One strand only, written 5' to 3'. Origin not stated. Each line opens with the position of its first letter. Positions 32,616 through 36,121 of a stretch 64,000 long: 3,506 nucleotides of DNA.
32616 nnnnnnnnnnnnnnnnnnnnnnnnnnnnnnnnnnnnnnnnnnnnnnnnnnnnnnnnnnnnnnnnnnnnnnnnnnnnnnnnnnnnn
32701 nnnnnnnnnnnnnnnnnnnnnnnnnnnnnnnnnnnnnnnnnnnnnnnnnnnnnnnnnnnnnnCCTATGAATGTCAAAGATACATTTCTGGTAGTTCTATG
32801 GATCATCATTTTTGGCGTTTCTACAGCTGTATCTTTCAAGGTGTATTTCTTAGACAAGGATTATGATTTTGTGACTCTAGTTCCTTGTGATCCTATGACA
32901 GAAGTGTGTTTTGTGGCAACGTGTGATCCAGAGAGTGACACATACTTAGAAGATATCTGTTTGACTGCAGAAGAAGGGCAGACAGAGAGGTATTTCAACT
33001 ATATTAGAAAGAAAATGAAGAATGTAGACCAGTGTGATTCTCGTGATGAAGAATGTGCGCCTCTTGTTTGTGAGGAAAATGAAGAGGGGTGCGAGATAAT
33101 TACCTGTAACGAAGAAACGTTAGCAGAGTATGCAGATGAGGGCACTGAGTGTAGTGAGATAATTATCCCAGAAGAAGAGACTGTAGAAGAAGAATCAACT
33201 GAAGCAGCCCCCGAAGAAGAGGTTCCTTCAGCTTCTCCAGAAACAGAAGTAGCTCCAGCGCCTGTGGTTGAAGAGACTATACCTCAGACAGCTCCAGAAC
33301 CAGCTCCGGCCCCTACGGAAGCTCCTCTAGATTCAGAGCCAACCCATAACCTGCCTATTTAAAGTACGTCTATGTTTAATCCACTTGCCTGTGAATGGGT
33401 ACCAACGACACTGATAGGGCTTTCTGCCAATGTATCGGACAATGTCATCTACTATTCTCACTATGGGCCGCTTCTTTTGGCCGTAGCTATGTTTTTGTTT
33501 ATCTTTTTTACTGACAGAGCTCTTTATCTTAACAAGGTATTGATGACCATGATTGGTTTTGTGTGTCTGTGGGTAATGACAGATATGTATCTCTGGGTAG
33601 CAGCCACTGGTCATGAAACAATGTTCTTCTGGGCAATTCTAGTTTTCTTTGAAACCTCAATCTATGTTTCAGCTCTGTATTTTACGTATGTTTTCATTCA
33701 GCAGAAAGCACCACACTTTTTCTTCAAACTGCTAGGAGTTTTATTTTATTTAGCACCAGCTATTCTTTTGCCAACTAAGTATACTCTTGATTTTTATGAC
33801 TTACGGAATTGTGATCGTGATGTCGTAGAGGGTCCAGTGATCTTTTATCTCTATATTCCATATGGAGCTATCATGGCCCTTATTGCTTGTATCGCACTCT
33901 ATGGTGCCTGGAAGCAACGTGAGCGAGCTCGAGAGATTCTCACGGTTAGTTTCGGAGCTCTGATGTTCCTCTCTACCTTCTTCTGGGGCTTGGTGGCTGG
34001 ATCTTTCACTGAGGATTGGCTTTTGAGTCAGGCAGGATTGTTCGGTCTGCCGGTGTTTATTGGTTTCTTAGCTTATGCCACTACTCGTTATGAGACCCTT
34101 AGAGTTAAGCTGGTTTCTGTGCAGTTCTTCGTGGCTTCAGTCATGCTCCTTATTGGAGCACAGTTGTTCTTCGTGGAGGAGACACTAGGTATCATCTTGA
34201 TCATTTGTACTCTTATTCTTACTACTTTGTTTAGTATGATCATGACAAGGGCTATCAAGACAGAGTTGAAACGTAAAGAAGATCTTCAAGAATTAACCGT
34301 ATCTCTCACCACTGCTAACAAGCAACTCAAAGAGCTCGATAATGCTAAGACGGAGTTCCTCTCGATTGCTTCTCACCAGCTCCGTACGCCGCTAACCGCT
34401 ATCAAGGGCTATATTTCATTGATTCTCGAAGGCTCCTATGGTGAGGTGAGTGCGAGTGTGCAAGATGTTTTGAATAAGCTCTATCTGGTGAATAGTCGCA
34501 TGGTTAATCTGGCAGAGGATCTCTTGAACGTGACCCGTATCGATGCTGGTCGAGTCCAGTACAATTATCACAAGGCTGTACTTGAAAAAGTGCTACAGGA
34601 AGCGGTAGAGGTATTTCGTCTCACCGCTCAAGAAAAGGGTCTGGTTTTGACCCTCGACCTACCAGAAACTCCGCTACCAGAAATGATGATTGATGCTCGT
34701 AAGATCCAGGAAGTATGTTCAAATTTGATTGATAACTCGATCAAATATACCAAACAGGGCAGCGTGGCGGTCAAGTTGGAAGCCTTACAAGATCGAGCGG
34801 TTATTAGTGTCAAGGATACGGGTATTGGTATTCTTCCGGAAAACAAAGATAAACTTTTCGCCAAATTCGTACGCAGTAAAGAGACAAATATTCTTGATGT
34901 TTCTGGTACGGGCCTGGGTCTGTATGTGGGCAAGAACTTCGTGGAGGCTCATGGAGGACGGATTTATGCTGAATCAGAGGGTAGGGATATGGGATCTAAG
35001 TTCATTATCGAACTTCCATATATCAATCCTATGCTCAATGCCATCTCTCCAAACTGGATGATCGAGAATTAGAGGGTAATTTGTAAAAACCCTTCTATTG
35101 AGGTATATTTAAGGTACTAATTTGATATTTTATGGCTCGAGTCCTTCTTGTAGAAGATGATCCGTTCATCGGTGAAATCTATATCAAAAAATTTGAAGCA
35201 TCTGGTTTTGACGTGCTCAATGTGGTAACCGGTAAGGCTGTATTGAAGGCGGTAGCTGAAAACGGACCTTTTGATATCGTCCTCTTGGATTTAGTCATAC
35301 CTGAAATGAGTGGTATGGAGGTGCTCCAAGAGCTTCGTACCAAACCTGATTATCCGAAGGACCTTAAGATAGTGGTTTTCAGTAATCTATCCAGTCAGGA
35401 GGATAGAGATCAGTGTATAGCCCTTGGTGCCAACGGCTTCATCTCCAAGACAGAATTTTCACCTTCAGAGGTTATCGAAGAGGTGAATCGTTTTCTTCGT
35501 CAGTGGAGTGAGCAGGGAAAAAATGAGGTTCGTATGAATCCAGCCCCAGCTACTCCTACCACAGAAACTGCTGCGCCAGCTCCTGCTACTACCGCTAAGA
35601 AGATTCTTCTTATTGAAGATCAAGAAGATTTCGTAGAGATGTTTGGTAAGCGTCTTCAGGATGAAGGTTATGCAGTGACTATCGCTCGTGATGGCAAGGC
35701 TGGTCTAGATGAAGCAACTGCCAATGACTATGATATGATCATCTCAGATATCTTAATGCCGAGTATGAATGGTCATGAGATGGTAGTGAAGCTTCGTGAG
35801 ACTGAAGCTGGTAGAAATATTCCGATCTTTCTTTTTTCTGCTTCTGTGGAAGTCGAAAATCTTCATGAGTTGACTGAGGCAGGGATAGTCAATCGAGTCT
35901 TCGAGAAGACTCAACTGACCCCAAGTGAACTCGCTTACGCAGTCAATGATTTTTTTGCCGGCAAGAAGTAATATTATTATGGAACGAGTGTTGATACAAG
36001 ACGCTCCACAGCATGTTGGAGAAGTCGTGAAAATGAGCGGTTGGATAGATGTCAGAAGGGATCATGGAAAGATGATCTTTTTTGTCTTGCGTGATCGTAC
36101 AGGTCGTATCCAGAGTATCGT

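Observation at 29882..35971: Duplicated modules of a Cys-rich secreted protein plus a multi-TM sensor histidine kinase, followed by a double-REC response regulator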

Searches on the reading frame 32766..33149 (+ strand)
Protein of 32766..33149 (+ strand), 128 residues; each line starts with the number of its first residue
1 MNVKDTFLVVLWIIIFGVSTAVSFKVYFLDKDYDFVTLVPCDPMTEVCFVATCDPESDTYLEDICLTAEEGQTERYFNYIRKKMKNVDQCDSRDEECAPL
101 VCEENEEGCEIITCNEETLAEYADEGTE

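Call 13: find_homologous_proteins(query=window:32766-33149:+, max_evalue=0.01)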
Query window:32766-33149:+ (128 aa): 6 proteins with E <= 0.01 among 9 candidates.
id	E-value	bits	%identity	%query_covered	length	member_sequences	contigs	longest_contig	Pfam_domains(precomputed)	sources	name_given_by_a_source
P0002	7.5e-80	283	100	100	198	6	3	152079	-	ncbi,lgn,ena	-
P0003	3.5e-68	246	84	100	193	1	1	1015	-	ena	-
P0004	1.6e-65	237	80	100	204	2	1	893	-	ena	-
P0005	1.6e-63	230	80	100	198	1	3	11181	-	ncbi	-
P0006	1.8e-61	224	75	100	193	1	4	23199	-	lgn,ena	-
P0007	2.5e-60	220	77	97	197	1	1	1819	-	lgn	-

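Call 14: find_encoding_contigs(protein=P0006, flank=10000, max_places=4)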
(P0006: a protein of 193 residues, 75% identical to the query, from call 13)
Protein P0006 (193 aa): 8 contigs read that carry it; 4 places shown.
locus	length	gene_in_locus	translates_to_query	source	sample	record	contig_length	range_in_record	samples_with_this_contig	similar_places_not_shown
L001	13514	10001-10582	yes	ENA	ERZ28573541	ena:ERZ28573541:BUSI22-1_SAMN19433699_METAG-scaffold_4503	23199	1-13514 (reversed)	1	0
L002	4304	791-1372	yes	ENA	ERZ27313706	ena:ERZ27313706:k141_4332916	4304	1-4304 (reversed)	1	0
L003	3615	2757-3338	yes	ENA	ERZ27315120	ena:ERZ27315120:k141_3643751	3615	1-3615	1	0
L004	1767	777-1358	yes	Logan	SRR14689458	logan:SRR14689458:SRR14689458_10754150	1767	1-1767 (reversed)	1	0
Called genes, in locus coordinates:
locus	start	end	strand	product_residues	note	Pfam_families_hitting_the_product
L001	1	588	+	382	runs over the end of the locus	PF13439:Glyco_transf_4, PF13579:Glyco_trans_4_4 (weak), PF20706:GT4-conflict, PF00534:Glycos_transf_1, PF13692:Glyco_trans_1_4, PF13524:Glyco_trans_1_2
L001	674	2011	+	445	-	-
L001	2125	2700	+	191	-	PF01928:CYTH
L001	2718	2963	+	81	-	-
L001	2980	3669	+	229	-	PF02353:CMAS, PF13489:Methyltransf_23, PF01209:Ubie_methyltran, PF05175:MTS (weak), PF13847:Methyltransf_31, PF08241:Methyltransf_11, PF08242:Methyltransf_12, PF13649:Methyltransf_25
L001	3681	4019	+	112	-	PF00293:NUDIX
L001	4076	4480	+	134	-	PF02675:AdoMet_dc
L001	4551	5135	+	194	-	-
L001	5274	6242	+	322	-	PF00892:EamA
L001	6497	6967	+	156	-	-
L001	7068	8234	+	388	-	PF03435:Sacchrp_dh_NADP (weak)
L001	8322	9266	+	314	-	-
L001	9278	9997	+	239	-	PF00512:HisKA, PF02518:HATPase_c, PF13589:HATPase_c_3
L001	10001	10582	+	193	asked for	-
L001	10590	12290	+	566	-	PF00512:HisKA, PF02518:HATPase_c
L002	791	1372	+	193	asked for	-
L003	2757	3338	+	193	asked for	-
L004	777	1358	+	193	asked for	-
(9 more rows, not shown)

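Call 15: find_encoding_contigs(protein=P0005, flank=10000, max_places=4)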
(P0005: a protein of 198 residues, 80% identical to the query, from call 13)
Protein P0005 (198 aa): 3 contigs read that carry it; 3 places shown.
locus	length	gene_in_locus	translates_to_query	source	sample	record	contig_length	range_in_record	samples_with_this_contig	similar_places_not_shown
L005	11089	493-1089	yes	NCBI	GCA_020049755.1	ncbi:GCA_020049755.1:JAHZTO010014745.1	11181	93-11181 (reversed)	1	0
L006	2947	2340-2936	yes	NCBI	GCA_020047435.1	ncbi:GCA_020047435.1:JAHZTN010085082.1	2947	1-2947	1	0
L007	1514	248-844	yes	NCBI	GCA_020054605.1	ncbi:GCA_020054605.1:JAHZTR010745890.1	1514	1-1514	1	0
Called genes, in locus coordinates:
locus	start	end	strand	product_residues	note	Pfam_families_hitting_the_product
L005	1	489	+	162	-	?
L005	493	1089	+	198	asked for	-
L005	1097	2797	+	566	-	PF00512:HisKA, PF02518:HATPase_c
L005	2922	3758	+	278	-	PF00072:Response_reg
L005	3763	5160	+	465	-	PF01336:tRNA_anti-codon, PF00152:tRNA-synt_2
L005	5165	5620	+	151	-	PF11969:DcpS_C (weak), PF01230:HIT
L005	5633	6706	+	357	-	PF01820:Dala_Dala_lig_N, PF01071:GARS_A (faint), PF02222:ATP-grasp, PF02655:ATP-grasp_3 (weak), PF02786:CPSase_L_D2, PF07478:Dala_Dala_lig_C, PF13535:ATP-grasp_4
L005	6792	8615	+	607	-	PF00664:ABC_membrane, PF02463:SMC_N (weak), PF00005:ABC_tran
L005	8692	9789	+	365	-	PF00022:Actin (weak), PF06723:MreB_Mbl, PF11104:PilM_2 (faint), PF00012:HSP70, PF14450:FtsA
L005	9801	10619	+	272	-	PF04085:MreC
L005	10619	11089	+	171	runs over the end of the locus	-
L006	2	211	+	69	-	?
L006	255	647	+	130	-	PF02675:AdoMet_dc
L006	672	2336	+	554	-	PF00512:HisKA, PF02518:HATPase_c, PF13589:HATPase_c_3 (weak)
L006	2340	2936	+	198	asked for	-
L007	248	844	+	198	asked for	-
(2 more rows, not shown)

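Call 38: search_solved_structures(query=A2, max_evalue=1)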
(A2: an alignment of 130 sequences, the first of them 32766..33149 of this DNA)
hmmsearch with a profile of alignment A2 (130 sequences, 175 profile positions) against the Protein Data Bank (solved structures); distinct sequences matched with E-value up to 1: 1.
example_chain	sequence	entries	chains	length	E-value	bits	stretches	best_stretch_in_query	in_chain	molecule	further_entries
9jwk_A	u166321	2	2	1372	0.6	13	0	59-93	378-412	CRISPR-associated endonuclease Cas9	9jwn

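Call 41: predict_structure(alignment_id=A2)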
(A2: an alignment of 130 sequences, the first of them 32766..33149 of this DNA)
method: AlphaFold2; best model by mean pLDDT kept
length: 128 residues; sequences in the alignment: 130
mean_pLDDT: 93.0   pTM: 0.76
mean pLDDT of the five models: 93.0, 92.9, 92.1, 92.0, 90.8
residues with pLDDT >= 90: 96; 70-90: 32; 50-70: 0; < 50: 0
segments of 3 or more residues with pLDDT < 50: none
pLDDT, mean of each block of 10 residues (from residue 1): 94 98 94 94 96 91 87 93 93 86 95 97 91
secondary structure, 60 per line:
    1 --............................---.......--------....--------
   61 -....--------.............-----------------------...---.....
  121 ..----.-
elements in order: H3-30 E34-40 E49-52 H62-65 E74-83 E110-112 H116-122

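Call 72: fold_search(model_id=the predicted structure, library=pdb)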
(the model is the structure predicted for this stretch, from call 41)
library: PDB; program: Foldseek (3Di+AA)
matches with E <= 10: 11; with E <= 0.001: 0
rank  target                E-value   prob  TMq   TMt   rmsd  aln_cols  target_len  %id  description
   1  4joi_C                6.9e+00  0.02  0.19  0.20  11.1        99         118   11  Crystal structure of the human telomeric Stn1-Ten1 complex (released 2013-05-29)
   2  9kc5_E                6.9e+00  0.01  0.12  0.21  14.6        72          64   14  PSI-LHCI of the red alga Galdieria sulphuraria NIES-3638 (released 2025-04-23)
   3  6nyp_A                7.7e+00  0.01  0.09  0.10  11.7        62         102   11  Crystal structure of UL144/BTLA complex (released 2019-05-29)
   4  8vu3_E                8.7e+00  0.01  0.11  0.17   9.8        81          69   11  Cryo-EM structure of cyanobacterial PSI with bound platinum nanoparticles (released 2024-10-30)
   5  8jjr_e                8.7e+00  0.01  0.10  0.17  12.9        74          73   18  Cryo-EM structure of Symbiodinium photosystem I (released 2024-05-15)
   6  8jze_e                9.3e+00  0.03  0.11  0.17   3.8        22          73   23  PSI-AcpPCI supercomplex from Symbiodinium (released 2024-02-28)
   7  9uh3_E                9.3e+00  0.01  0.12  0.20  14.4        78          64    9  PSI-9 FCPI supercomplex from haptophyte Chrysotila roscoffensis (released 2026-04-01)
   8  6ngg_A                9.3e+00  0.01  0.09  0.10  13.5        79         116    8  Crystal structure of human CD160 V58M mutant (released 2019-07-03)
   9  5bup                  9.8e+00  0.01  0.14  0.12  13.4       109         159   12  Crystal structure of the ZP-C domain of mouse ZP2 (released 2016-01-27)
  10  8xum_C                9.8e+00  0.00  0.11  0.12  16.3       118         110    6  Structure of LGR4 with RSPO2 (released 2025-01-15)
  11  8b9d_4                9.8e+00  0.00  0.10  0.03  17.1       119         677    8  Human replisome bound by Pol Alpha (released 2023-08-09)

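Call 73: find_encoding_contigs(protein=P0002, flank=1000, max_places=3)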
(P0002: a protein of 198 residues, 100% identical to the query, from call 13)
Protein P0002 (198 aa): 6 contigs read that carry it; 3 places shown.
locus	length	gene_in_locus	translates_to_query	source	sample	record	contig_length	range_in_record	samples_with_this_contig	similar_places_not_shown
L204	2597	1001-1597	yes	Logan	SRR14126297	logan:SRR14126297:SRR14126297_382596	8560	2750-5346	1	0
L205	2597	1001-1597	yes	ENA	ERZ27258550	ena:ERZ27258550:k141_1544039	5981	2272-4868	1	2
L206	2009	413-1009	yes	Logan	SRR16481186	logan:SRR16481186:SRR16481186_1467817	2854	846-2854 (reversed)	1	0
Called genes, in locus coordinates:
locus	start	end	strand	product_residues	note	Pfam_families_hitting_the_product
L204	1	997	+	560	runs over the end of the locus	PF00512:HisKA, PF02518:HATPase_c, PF13589:HATPase_c_3 (weak)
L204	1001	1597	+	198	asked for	-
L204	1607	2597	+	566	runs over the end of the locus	PF00512:HisKA, PF02518:HATPase_c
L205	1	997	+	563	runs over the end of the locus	PF00512:HisKA, PF02518:HATPase_c, PF13589:HATPase_c_3 (weak)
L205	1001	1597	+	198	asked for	-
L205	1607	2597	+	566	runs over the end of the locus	PF00512:HisKA, PF02518:HATPase_c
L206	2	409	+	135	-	?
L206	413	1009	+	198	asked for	-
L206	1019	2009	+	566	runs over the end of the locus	PF00512:HisKA, PF02518:HATPase_c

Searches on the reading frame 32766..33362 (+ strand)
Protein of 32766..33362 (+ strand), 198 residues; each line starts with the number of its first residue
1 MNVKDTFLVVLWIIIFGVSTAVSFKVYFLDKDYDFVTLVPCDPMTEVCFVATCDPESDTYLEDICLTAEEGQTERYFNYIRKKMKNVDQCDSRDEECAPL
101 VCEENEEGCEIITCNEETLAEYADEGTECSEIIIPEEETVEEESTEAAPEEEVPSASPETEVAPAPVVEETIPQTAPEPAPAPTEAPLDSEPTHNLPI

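Call 3: search_protein_families(library=pfam, proteins=[window:32766-33362:+], max_evalue=0.01)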
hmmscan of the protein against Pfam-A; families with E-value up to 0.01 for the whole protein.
window:32766-33362:+ (198 aa): 0 families

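Call 9: search_protein_families(library=ncbifam, proteins=[window:32766-33362:+], max_evalue=0.1)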
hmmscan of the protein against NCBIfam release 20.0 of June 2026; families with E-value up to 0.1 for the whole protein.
window:32766-33362:+ (198 aa): 0 families

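Call 45: search_protein_families(library=pfam, proteins=[window:32766-33362:+], max_evalue=10)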
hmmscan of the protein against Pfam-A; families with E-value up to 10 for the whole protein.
window:32766-33362:+ (198 aa): 1 family
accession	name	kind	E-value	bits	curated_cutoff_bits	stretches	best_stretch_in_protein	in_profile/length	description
PF08516.17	ADAM_CR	-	0.88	10.4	29.4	1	62-134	36-105/115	ADAM cysteine-rich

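Call 97: search_protein_families(library=padloc, proteins=[window:32766-33362:+], max_evalue=0.01)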
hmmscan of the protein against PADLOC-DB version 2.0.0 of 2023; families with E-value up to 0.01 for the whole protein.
window:32766-33362:+ (198 aa): 0 families

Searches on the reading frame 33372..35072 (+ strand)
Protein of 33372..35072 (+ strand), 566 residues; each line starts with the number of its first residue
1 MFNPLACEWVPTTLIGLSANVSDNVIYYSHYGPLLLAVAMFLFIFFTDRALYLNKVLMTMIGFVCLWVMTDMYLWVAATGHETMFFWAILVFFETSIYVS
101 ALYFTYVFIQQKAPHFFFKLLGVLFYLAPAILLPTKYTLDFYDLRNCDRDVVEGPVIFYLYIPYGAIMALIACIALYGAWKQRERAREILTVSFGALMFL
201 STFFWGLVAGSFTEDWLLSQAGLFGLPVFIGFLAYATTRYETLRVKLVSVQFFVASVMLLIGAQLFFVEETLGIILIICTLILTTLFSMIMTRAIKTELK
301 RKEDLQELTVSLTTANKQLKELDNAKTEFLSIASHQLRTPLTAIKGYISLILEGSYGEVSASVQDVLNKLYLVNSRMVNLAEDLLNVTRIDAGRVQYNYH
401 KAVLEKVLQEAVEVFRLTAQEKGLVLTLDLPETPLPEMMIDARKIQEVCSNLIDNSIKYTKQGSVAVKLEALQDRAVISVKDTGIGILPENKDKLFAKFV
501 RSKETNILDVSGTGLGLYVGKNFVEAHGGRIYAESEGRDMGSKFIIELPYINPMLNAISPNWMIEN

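Call 3: search_protein_families(library=pfam, proteins=[window:33372-35072:+], max_evalue=0.01)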
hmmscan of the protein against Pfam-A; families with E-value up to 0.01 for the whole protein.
window:33372-35072:+ (566 aa): 3 families
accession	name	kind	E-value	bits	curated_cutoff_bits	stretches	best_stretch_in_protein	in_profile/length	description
PF02518.31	HATPase_c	-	2.9e-24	86.1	26.4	1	441-550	2-109/111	Histidine kinase-, DNA gyrase B-, and HSP90-like ATPase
PF00512.31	HisKA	-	7.5e-14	52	26.9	1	325-393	1-66/66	His Kinase A (phospho-acceptor) domain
PF13581.12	HATPase_c_2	-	0.0025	18.3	27.4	1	446-526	37-111/127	Histidine kinase-like ATPase domain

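Call 9: search_protein_families(library=ncbifam, proteins=[window:33372-35072:+], max_evalue=0.1)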
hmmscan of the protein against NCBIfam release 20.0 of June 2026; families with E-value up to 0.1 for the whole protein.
window:33372-35072:+ (566 aa): 82 families (the best 25 are shown)
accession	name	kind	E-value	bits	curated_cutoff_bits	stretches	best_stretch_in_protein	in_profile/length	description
NF046044.1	PnpS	equivalog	1.1e-49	169.5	400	1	301-549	146-390/390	two-component system histidine kinase PnpS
NF033092.0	HK_WalK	equivalog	3e-46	158.2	725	1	292-550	338-594/594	cell wall metabolism sensor histidine kinase WalK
TIGR02956.1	TMAO_torS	equivalog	7.8e-44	150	676.5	1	298-550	435-682/967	TMAO reductase system sensor histidine kinase/response regulator TorS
TIGR02966.1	phoR_proteo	equivalog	1.2e-41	142.9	334.2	1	317-547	105-332/333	phosphate regulon sensor histidine kinase PhoR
NF047874.1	MASE3_PAS_HK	subfamily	6.2e-41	140.9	560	1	313-550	385-625/655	MASE3 domain-containing sensor histidine kinase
NF040691.1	MtrAB_MtrB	equivalog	6.6e-41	140.9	450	1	306-550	251-492/507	MtrAB system histidine kinase MtrB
NF038297.2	hybrid_HK_HrmK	equivalog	9.6e-41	140.1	725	1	295-551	204-458/607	hybrid histidine kinase/response regulator HrmK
NF041735.1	hist_kin_RppB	equivalog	1.2e-38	133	400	1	328-549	218-438/438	two-component system sensor histidine kinase RppB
NF008318.0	PRK11107.1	equivalog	1.7e-37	129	890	1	309-549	276-517/920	two-component sensor histidine kinase BarA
NF008302.0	PRK11091.1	equivalog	2.3e-36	125.3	838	1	317-549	274-504/779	aerobic respiration two-component sensor histidine kinase ArcB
NF006800.0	PRK09303.1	equivalog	4e-36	124.8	342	1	303-550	128-377/383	histidine kinase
NF041880.1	EPS_EpsF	equivalog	1.2e-35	122.9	900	1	316-549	264-492/492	response regulator EpsF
NF011874.0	PRK15347.1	equivalog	6.2e-34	117.2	852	1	305-552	377-616/921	two component system sensor kinase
NF047465.1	hybrid_HK_LvrA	exception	2.2e-33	115.3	1200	1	294-554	170-426/819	hybrid histidine kinase/response regulator LvrA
NF041947.1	LuxQ_Vibrio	equivalog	4.2e-33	114.2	1200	1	314-549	460-695/843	quorum-sensing autoinducer 2 sensor kinase/phosphatase LuxQ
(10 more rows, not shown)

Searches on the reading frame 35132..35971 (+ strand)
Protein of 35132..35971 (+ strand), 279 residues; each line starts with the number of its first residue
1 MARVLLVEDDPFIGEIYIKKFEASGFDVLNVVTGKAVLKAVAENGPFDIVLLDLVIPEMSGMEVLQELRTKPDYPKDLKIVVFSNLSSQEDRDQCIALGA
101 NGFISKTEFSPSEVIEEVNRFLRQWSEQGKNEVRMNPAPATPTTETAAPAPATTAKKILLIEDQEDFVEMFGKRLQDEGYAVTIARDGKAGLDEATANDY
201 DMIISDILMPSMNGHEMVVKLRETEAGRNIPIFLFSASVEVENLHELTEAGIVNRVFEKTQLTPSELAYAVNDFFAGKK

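Call 3: search_protein_families(library=pfam, proteins=[window:35132-35971:+], max_evalue=0.01)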
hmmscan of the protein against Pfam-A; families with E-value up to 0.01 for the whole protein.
window:35132-35971:+ (279 aa): 2 families
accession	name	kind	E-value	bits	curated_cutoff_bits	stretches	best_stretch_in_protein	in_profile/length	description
PF00072.30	Response_reg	-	5.3e-41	139.7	30.2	2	4-118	1-110/111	Response regulator receiver domain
PF23198.2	PDE8A_N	-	0.0065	16.8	29.6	0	154-262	8-121/147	PDE8A-like, N-terminal domain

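Call 9: search_protein_families(library=ncbifam, proteins=[window:35132-35971:+], max_evalue=0.1)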
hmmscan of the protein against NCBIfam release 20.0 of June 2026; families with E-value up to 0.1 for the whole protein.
window:35132-35971:+ (279 aa): 102 families (the best 25 are shown)
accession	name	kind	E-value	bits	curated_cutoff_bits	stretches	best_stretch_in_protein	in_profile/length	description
TIGR02154.1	PhoB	equivalog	2e-32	112.4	296.2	2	2-132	3-130/226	phosphate regulon transcriptional regulator PhoB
NF033120.0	vanR_FM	exception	1.2e-29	103.6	460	2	4-128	6-124/231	vancomycin resistance response regulator transcription factor, VanR-F/VanR-M family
NF045944.1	ResRegRpaBCyano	equivalog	4.2e-29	101.5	330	2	5-131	1-121/229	response regulator transcription factor RpaB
NF007135.0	PRK09581.1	equivalog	4.2e-28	98.4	474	2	1-106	2-105/457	PleD family two-component system response regulator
NF053854.1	RespRegPhoBBctds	equivalog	7.2e-28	97.5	270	2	158-238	1-80/225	two-component system response regulator PhoB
NF040689.1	MtrAB_MtrA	equivalog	1.4e-27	96.5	300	2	4-135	1-126/219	MtrAB system response regulator MtrA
TIGR01387.1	cztR_silR_copR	subfamily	2e-27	96.3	279.2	2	158-242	1-83/218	heavy metal response regulator transcription factor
NF040534.1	resp_reg_YycF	equivalog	3.3e-27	95.2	340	2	3-133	2-126/231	response regulator YycF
NF008296.0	PRK11083.1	equivalog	3.8e-27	95.2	273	2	2-131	4-127/228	two-component system response regulator CreB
NF051850.1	RespRegRprY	equivalog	7.1e-27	94.3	370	2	157-251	6-98/234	response regulator transcription factor RprY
NF012227.0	AdeR_RR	equivalog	9.6e-27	94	340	2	4-130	14-134/239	efflux system response regulator transcription factor AdeR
NF046022.1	RespRegCpdRBruc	equivalog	3.4e-26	91.6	180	2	156-253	2-100/120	cell cycle two-component system response regulator CpdR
NF045991.1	RespRegCtrARhodob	equivalog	5.9e-26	91.6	350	2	3-126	2-120/224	response regulator transcription factor CtrA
NF041733.1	resp_reg_CseB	equivalog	1.2e-25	90.2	350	2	157-252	2-94/228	two-component system response regulator CseB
NF007346.1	PRK09836.1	equivalog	9.2e-25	87.7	420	2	157-243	2-86/227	copper/silver response regulator transcription factor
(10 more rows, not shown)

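Call 97: search_protein_families(library=padloc, proteins=[window:35132-35971:+], max_evalue=0.01)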
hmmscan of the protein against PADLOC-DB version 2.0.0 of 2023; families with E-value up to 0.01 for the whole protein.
window:35132-35971:+ (279 aa): 4 families
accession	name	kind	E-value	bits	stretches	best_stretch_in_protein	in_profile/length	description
PDLC00405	SduA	-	3.4e-13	47.8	2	154-215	5-66/323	DUF4263 domain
PDLC04055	PD-T4-6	-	1.2e-07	28.9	1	110-225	324-435/496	-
PDLC04725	PDC-M60B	-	4.6e-05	21.3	0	156-213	4-63/158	-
PDLC04726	PDC-M60C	-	4.7e-05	20.4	0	157-216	2-64/407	-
